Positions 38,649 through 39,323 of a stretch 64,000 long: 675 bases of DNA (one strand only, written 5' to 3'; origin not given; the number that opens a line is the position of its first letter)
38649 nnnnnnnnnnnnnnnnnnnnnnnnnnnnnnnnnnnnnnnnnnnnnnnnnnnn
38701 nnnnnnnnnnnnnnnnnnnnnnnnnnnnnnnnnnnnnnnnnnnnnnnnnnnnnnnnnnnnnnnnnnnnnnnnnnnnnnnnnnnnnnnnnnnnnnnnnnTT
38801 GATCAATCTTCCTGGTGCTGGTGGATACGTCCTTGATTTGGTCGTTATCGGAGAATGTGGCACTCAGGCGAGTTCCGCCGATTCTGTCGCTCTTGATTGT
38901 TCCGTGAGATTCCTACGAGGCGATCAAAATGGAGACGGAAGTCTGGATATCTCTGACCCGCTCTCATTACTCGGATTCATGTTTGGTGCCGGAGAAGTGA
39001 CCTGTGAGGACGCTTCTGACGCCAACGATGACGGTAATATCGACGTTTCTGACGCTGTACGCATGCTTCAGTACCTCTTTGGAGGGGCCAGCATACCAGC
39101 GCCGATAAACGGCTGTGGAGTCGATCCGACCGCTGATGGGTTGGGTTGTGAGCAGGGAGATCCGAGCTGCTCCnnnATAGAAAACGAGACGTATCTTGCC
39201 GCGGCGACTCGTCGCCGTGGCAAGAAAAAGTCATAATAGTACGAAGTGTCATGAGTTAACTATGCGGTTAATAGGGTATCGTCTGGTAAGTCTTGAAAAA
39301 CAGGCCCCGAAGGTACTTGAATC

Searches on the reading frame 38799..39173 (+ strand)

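Call 59: search_protein_families(library=ncbifam, proteins=[window:38799-39173:+], max_evalue=0.01)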
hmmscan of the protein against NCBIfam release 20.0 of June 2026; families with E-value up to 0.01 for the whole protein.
window:38799-39173:+ (125 aa): 1 family
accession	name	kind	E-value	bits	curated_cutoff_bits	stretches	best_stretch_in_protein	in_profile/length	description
NF049990.1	CellobisidaseCelK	equivalog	0.0028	15.9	1700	1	38-95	827-884/889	cellulose 1,4-beta-cellobiosidase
